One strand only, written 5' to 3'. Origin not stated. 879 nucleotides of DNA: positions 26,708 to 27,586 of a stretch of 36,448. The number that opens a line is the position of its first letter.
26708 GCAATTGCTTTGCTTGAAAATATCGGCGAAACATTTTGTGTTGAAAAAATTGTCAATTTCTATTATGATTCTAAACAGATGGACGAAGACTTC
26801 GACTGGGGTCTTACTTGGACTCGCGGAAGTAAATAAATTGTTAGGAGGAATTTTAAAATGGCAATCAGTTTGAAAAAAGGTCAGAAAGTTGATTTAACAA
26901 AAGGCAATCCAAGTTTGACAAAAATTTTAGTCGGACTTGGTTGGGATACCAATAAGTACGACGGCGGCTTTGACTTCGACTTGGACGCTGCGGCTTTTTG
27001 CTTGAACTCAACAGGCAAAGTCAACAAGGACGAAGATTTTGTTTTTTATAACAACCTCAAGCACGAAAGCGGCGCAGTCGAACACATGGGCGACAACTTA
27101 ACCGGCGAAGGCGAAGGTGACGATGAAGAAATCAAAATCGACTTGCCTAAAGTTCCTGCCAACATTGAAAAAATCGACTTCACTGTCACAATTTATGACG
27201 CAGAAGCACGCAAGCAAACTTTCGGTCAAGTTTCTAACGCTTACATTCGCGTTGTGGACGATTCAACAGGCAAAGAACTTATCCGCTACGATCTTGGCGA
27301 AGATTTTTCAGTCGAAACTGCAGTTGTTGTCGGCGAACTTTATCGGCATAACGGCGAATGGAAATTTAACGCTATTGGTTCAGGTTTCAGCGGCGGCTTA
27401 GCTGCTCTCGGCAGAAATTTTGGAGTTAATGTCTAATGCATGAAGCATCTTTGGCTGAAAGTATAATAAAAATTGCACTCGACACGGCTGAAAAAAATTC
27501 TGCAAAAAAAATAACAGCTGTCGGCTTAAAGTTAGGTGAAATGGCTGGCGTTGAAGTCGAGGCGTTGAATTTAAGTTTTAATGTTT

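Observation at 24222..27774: Compact TerD-paralog operon with a membrane-tethered TerD, a TerA-like protein, a canonical TerD and HypA, but none of the classical Ter partners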

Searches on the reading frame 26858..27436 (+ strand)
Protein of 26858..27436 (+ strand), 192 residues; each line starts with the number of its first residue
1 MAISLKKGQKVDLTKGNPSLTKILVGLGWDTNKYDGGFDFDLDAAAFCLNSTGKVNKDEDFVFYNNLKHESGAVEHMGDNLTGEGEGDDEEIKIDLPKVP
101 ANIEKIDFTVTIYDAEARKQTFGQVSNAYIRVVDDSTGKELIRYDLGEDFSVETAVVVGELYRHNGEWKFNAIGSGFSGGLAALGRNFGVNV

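Call 3: search_protein_families(library=pfam, proteins=[window:26858-27436:+], max_evalue=0.01)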
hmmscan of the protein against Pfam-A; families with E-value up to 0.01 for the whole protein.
window:26858-27436:+ (192 aa): 1 family
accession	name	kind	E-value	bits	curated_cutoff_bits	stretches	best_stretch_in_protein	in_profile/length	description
PF02342.23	TerD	-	2.5e-87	291.6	25.3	1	1-188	1-187/187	TerD domain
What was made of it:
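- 26858..27436 (+): Canonical TerD (192 aa) with intact DFDLD and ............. Ca-binding motifs. Pfam 2.5e-87 (call 3).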

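Call 4: search_protein_families(library=ncbifam, proteins=[window:26858-27436:+], max_evalue=0.01)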
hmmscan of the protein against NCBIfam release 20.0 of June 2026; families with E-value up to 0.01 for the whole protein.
window:26858-27436:+ (192 aa): 0 families

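Call 20: find_related_loci(query=window:26858-27436:+, collection=genome_contigs, flank=10000)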
Query window:26858-27436:+ (192 aa) in genome_contigs; peptide patterns used: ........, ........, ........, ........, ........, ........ (x = any residue, [..] = any of these).
600 stretches matched a pattern (row limit reached: there are more); 521 encode a relative of the query (tblastn E <= 1e-3); the best 80 are kept; 80 distinct loci.
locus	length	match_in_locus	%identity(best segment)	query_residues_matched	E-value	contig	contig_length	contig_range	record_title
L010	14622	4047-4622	89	1-192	3e-113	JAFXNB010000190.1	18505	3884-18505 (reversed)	MAG: Selenomonadaceae bacterium isolate RGIG6564 Sheep_Reticulum-5__c933023, whole genome shotgun sequence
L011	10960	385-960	89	1-192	5e-113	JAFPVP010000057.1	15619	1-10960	MAG: Selenomonadaceae bacterium isolate RGIG1515 Goat_Abomasum-3__c174811, whole genome shotgun sequence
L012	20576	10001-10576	86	1-192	1e-111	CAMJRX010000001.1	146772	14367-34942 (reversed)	MAG: uncultured Selenomonadales bacterium isolate SRR12081294_bin.75_metaWRAP_v1.3_MAG genome assembly, contig: ERZ12289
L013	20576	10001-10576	86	1-192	4e-111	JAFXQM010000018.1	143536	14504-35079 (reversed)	MAG: Selenomonadaceae bacterium isolate RGIG6653 Sheep_Rumen-1__c577903, whole genome shotgun sequence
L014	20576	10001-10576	87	1-192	3e-111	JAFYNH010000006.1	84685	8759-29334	MAG: Selenomonadaceae bacterium isolate RGIG7246 Water_buffalos_Cecum-3__c32310, whole genome shotgun sequence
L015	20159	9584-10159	86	1-192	1e-110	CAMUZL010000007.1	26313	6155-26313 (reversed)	MAG TPA_asm: uncultured Selenomonadales bacterium isolate SRR8387720_bin.10_metaWRAP_v1.3_MAG genome assembly, contig: E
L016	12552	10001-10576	86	1-192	5e-111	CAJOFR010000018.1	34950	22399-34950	uncultured Selenomonadaceae bacterium isolate Sheep_2_mag_76 genome assembly, contig: scaffold_1978, whole genome shotgu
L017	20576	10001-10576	88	1-192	1e-110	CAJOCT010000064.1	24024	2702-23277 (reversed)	uncultured Selenomonadaceae bacterium isolate Sheep_1_mag_3 genome assembly, contig: scaffold_2962, whole genome shotgun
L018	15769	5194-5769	85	1-192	1e-110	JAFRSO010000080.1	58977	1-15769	MAG: Selenomonadaceae bacterium isolate RGIG2762 Goat_Omasum-5__c661240, whole genome shotgun sequence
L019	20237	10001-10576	85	1-192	5e-110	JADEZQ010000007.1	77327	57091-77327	MAG: Quinella sp. 2Q5 NODE_17_length_77359_cov_6.67986_ID_4645212, whole genome shotgun sequence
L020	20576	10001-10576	88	1-192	4e-113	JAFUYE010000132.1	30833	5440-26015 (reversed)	MAG: Selenomonadaceae bacterium isolate RGIG4933 Roe_deer_Rumen-3__c314194, whole genome shotgun sequence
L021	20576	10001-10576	84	1-192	2e-108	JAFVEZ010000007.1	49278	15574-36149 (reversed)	MAG: Selenomonadaceae bacterium isolate RGIG5110 Roe_deer_Rumen.Co__c181955, whole genome shotgun sequence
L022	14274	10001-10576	83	1-192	3e-108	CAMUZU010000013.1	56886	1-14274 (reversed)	MAG TPA_asm: uncultured Selenomonadales bacterium isolate SRR8387719_bin.34_metaWRAP_v1.3_MAG genome assembly, contig: E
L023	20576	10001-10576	83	1-192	2e-107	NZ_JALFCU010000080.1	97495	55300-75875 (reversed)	MAG: Selenomonas sp. isolate SUG563 k141_340693, whole genome shotgun sequence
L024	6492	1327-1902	83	1-192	7e-107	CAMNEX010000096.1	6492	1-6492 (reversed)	MAG: uncultured Selenomonadales bacterium isolate SRR1206671_bin.86_metaWRAP_v1.3_MAG genome assembly, contig: NODE.3921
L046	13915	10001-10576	85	1-192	2e-110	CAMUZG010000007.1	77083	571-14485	MAG TPA_asm: uncultured Selenomonadales bacterium isolate SRR8387720_bin.12_metaWRAP_v1.3_MAG genome assembly, contig: E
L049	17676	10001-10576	79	1-192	2e-100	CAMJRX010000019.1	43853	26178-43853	MAG: uncultured Selenomonadales bacterium isolate SRR12081294_bin.75_metaWRAP_v1.3_MAG genome assembly, contig: ERZ12289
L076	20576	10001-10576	73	1-192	2e-95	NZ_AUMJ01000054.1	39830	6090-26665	Aneurinibacillus terranovensis DSM 18919 H525DRAFT_scaffold00036.36_C, whole genome shotgun sequence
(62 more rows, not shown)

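Call 24: search_protein_families(library=pfam, proteins=[L046:1677-2336:+, L046:2374-3042:+, L046:3089-3751:+, L046:3755-4831:+, L046:4828-7500:+, L046:7528-8607:+, L046:8716-9957:+, L046:10001-10579:+, L046:11518-12279:-, L046:12460-13083:-], max_evalue=0.001)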
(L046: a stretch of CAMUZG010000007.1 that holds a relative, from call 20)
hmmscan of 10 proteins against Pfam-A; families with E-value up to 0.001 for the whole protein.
L046:1677-2336:+ (219 aa): 0 families

L046:2374-3042:+ (222 aa): 1 family
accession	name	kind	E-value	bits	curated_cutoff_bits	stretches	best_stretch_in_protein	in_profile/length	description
PF02342.23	TerD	-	2.4e-87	291.7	25.3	1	31-218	1-187/187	TerD domain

L046:3089-3751:+ (220 aa): 1 family
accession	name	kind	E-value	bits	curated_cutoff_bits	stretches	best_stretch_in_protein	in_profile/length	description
PF02342.23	TerD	-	3.7e-69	232.4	25.3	1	18-219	2-187/187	TerD domain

L046:3755-4831:+ (358 aa): 3 families
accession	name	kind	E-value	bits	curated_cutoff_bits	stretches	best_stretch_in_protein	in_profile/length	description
PF00535.33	Glycos_transf_2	-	1.2e-34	120.1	23.3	1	9-141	1-131/168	Glycosyl transferase family 2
PF13641.12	Glyco_tranf_2_3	-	5.2e-12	46.7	27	1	6-114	1-112/230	Glycosyltransferase like family 2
PF10111.15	Glyco_tranf_2_2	-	2.3e-10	40.9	27.3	1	9-125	1-124/276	Glycosyltransferase like family 2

L046:4828-7500:+ (890 aa): 7 families
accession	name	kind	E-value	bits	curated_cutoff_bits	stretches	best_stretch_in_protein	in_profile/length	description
PF00689.26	Cation_ATPase_C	-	1.9e-34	119.4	27.3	1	702-885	2-175/175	Cation transporting ATPase, C-terminus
PF00122.25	E1-E2_ATPase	-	8e-32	110.6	28.1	1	104-319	6-180/181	E1-E2 ATPase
PF00702.32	Hydrolase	-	1.9e-14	54.9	26.4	1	339-632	4-191/191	haloacid dehalogenase-like hydrolase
PF00690.31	Cation_ATPase_N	-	1.9e-10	40.7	20.4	1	4-53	19-68/69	Cation transporter/ATPase, N-terminus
PF13246.12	Cation_ATPase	-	2e-07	31.4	21.7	1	391-461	13-91/91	Cation transport ATPase (P-type)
PF08282.18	Hydrolase_3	-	5e-07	30.1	20.9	1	618-664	209-255/255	haloacid dehalogenase-like hydrolase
PF22349.1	Fervidolysin_SD2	-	0.00068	20.2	26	0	101-146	42-86/113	Fervidolysin, second beta-sandwich domain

L046:7528-8607:+ (359 aa): 3 families
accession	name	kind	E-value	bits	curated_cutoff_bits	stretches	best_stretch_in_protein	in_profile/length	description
PF00535.33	Glycos_transf_2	-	4.3e-32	111.8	23.3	1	7-186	1-164/168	Glycosyl transferase family 2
PF13641.12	Glyco_tranf_2_3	-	2.4e-10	41.3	27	1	6-120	3-119/230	Glycosyltransferase like family 2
PF10111.15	Glyco_tranf_2_2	-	0.0002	21.4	27.3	1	7-113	1-107/276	Glycosyltransferase like family 2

L046:8716-9957:+ (413 aa): 1 family
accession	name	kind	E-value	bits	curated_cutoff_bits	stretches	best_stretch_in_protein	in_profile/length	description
PF02342.23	TerD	-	5e-55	186.3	25.3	2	1-162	3-187/187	TerD domain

L046:10001-10579:+ (192 aa): 1 family
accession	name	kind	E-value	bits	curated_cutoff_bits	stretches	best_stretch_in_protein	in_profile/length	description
PF02342.23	TerD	-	4.7e-87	290.7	25.3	1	1-188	1-187/187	TerD domain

L046:11518-12279:- (253 aa): 0 families

L046:12460-13083:- (207 aa): 0 families

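Call 55: search_protein_families(library=pfam, proteins=[L076:6913-8427:+, L076:8424-9293:+, L076:11278-12048:+, L076:12171-12929:-, L076:12955-14109:-, L049:5435-6940:+, L049:6937-9504:+, L049:11265-12194:+, L049:12264-12662:+, L049:12702-15374:+], max_evalue=0.001)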
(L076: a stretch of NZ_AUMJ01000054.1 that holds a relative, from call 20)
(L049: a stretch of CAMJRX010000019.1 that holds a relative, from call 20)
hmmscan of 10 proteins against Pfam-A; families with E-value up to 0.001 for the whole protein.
L076:6913-8427:+ (504 aa): 2 families
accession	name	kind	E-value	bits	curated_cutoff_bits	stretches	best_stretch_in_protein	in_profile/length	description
PF11202.14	StiP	-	1.6e-105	352.3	28.7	1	146-394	1-244/245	Tellurite-like stress resistance cysteine protease StiP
PF15608.11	PELOTA_1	-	4.6e-34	116.5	25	1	419-498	1-80/81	PELOTA RNA binding domain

L076:8424-9293:+ (289 aa): 2 families
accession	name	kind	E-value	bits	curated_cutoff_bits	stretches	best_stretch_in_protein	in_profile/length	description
PF08282.18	Hydrolase_3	-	1.6e-07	31.7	20.9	0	184-229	179-226/255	haloacid dehalogenase-like hydrolase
PF05116.19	S6PP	-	2.3e-06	27.8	20.3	1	3-225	4-200/247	Sucrose-6F-phosphate phosphohydrolase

L076:11278-12048:+ (256 aa): 2 families
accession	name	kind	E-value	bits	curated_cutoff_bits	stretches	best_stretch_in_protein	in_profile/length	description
PF03741.22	TerC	-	1.3e-56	191.6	27.8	1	43-213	2-176/178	Integral membrane protein TerC family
PF04332.21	DUF475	-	6.8e-08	33.1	27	1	108-243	153-289/293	Protein of unknown function (DUF475)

L076:12171-12929:- (252 aa): 1 family
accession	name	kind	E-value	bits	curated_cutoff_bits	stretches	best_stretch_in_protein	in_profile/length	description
PF04029.19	2-ph_phosp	-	1.1e-63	214.9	26.4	1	10-236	4-225/226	2-phosphosulpholactate phosphatase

L076:12955-14109:- (384 aa): 4 families
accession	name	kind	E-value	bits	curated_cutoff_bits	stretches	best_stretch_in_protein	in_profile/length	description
PF00441.29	Acyl-CoA_dh_1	-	2e-29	103.1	22.4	1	231-378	1-147/150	Acyl-CoA dehydrogenase, C-terminal domain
PF08028.16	Acyl-CoA_dh_2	-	1.6e-15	58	22.7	1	247-361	2-125/134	Acyl-CoA dehydrogenase, C-terminal domain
PF02770.24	Acyl-CoA_dh_M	-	3.6e-08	33.9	33.3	1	129-218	2-96/97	Acyl-CoA dehydrogenase, middle domain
PF02771.21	Acyl-CoA_dh_N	-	2.1e-07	31.7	22.9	1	7-91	1-80/113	Acyl-CoA dehydrogenase, N-terminal domain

L049:5435-6940:+ (501 aa): 1 family
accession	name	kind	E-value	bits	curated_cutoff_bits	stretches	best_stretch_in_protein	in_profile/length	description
PF14393.11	DUF4422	-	2e-50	172.1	25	1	263-486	2-219/220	Domain of unknown function (DUF4422)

L049:6937-9504:+ (855 aa): 4 families
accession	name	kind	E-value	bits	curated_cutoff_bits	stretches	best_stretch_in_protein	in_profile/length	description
PF00122.25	E1-E2_ATPase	-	4.4e-57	193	28.1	1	246-424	2-180/181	E1-E2 ATPase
PF00702.32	Hydrolase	-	1.2e-35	124.1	26.4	1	441-656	1-190/191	haloacid dehalogenase-like hydrolase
PF00403.32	HMA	-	1e-29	103.1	24.8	2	6-65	2-61/62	Heavy-metal-associated domain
PF08282.18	Hydrolase_3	-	7.3e-07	29.6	20.9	1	627-687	189-252/255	haloacid dehalogenase-like hydrolase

L049:11265-12194:+ (309 aa): 1 family
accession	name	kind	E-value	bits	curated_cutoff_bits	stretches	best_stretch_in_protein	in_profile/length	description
PF01048.26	PNP_UDP_1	-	1.6e-38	132.9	25.1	1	61-303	1-232/233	Phosphorylase superfamily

L049:12264-12662:+ (132 aa): 4 families
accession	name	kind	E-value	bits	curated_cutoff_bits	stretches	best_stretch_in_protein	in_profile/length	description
PF00535.33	Glycos_transf_2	-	9.1e-31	107.5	23.3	1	1-119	6-122/168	Glycosyl transferase family 2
PF10111.15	Glyco_tranf_2_2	-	1.8e-10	41.2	27.3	1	5-100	12-106/276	Glycosyltransferase like family 2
PF13641.12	Glyco_tranf_2_3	-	7e-09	36.5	27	1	2-108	10-119/230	Glycosyltransferase like family 2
PF13704.12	Glyco_tranf_2_4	-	0.0006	20.7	27.5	1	3-90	2-86/98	Glycosyl transferase family 2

L049:12702-15374:+ (890 aa): 7 families
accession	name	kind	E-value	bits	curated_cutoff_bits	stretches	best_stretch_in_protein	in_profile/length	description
PF00689.26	Cation_ATPase_C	-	5.9e-35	121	27.3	1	702-885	2-175/175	Cation transporting ATPase, C-terminus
PF00122.25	E1-E2_ATPase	-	4e-32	111.6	28.1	1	104-319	6-180/181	E1-E2 ATPase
PF00702.32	Hydrolase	-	2.3e-14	54.7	26.4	1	338-632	3-191/191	haloacid dehalogenase-like hydrolase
PF00690.31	Cation_ATPase_N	-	1.4e-10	41.1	20.4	1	4-53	19-68/69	Cation transporter/ATPase, N-terminus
PF08282.18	Hydrolase_3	-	4.9e-07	30.2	20.9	1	619-664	210-255/255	haloacid dehalogenase-like hydrolase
PF13246.12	Cation_ATPase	-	8.6e-07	29.3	21.7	1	391-461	13-91/91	Cation transport ATPase (P-type)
PF22349.1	Fervidolysin_SD2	-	0.00028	21.4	26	0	101-147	42-87/113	Fervidolysin, second beta-sandwich domain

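Call 64: search_solved_structures(query=window:26858-27436:+, max_evalue=0.001, show_alignments=1)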
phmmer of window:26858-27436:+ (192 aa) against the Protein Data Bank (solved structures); distinct sequences matched with E-value up to 0.001: 5.
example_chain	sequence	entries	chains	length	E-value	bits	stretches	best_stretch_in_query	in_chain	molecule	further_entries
3ibz_A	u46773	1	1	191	2.2e-73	249.1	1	1-192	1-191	Putative tellurium resistant like protein TerD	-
2kxt_A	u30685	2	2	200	3.6e-72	245.1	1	1-191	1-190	Tellurite resistance protein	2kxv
2qng_A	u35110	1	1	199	1.4e-06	31.1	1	17-187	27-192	Uncharacterized protein SAV2460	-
2qz7_A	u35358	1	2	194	1.6e-05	27.7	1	18-179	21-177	Uncharacterized protein SCO6318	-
2vo8_A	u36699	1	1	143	5e-05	26.1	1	24-115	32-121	EXO-ALPHA-SIALIDASE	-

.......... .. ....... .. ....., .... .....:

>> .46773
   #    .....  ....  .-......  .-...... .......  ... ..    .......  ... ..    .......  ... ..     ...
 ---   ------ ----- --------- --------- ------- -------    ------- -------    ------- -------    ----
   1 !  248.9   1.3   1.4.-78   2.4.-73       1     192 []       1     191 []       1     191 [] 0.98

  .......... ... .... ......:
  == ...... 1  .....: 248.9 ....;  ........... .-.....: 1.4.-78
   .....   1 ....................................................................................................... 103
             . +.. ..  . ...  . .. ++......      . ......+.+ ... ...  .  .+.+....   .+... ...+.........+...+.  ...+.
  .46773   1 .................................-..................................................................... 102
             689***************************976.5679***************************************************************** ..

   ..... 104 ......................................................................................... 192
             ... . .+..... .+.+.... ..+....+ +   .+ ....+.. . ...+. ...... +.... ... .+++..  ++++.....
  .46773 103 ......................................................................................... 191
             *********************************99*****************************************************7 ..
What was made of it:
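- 26858..27436 (+): PDB 3IBZ 2.2e-73 and 2KXT 3.6e-72 (call 64).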

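Call 72: search_protein_families(library=padloc, proteins=[window:26858-27436:+], max_evalue=0.01)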
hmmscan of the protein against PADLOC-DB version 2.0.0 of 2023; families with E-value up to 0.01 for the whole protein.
window:26858-27436:+ (192 aa): 0 families

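Call 76: search_protein_families(library=pfam, proteins=[L012:4468-5514:+, L012:5531-6295:+, L012:6296-7033:+, L012:7133-8140:+, L012:9422-10000:+, L012:10826-12007:+, L012:13806-15566:+], max_evalue=0.001)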
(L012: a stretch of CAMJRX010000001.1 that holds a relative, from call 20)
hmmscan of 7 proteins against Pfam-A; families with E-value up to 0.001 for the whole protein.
L012:4468-5514:+ (348 aa): 2 families
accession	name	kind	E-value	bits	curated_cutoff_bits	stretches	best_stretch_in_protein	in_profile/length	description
PF19200.6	MupG_N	-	2.5e-60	204.4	24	1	4-224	2-236/237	6-phospho-N-acetylmuramidase, N-terminal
PF05913.16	MupG_C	-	3.6e-27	95.3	24.4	1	236-346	6-116/116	6-phospho-N-acetylmuramidase, C-terminal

L012:5531-6295:+ (254 aa): 2 families
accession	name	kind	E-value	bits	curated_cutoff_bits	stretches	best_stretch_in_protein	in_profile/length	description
PF00877.26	NLPC_P60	-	6e-36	123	23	1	146-249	1-104/105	NlpC/P60 family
PF01471.23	PG_binding_1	-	1.4e-17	64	23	1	36-92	1-57/57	Putative peptidoglycan binding domain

L012:6296-7033:+ (245 aa): 1 family
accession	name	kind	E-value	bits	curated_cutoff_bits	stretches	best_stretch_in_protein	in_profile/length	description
PF00590.25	TP_methylase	-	9.2e-37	127.5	27.8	1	3-211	1-210/212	Tetrapyrrole (Corrin/Porphyrin) Methylases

L012:7133-8140:+ (335 aa): 3 families
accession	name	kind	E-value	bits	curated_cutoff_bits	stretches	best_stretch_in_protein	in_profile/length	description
PF00535.33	Glycos_transf_2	-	3.4e-32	112.1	23.3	1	7-126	1-118/168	Glycosyl transferase family 2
PF10111.15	Glyco_tranf_2_2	-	2.9e-09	37.3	27.3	1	7-109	1-104/276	Glycosyltransferase like family 2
PF13641.12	Glyco_tranf_2_3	-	1.9e-08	35.1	27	1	6-123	3-123/230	Glycosyltransferase like family 2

L012:9422-10000:+ (193 aa): 1 family
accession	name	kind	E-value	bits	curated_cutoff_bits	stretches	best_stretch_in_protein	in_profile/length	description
PF18731.6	HEPN_Swt1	-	8.1e-22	78.1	27.5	1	19-137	5-114/115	Swt1-like HEPN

L012:10826-12007:+ (393 aa): 5 families
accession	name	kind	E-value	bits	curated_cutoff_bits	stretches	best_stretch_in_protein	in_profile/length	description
PF00155.27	Aminotran_1_2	-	1.7e-54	185.9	19.7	1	37-380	2-357/361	Aminotransferase class I and II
PF01053.26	Cys_Met_Meta_PP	-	1.2e-06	27.7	27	1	99-213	66-173/381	Cys/Met metabolism PLP-dependent enzyme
PF00266.25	Aminotran_5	-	2.8e-06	27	21.5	1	100-212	61-174/371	Aminotransferase class-V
PF01041.23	DegT_DnrJ_EryC1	-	0.00036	20.3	19.8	1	103-178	42-118/360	DegT/DnrJ/EryC1/StrS aminotransferase family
PF01212.27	Beta_elim_lyase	-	0.00055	19.8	27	1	78-209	30-166/288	Beta-eliminating lyase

L012:13806-15566:+ (586 aa): 4 families
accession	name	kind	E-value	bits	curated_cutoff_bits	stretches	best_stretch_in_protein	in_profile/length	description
PF00072.30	Response_reg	-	4.2e-26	91.7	30.2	1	460-577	1-111/111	Response regulator receiver domain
PF02518.31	HATPase_c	-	2.1e-24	86.5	26.4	1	317-433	2-110/111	Histidine kinase-, DNA gyrase B-, and HSP90-like ATPase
PF00512.31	HisKA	-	9.5e-18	64.5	26.9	1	205-269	2-65/66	His Kinase A (phospho-acceptor) domain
PF08447.18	PAS_3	-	6.3e-10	39.6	25.6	1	104-169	18-81/89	PAS fold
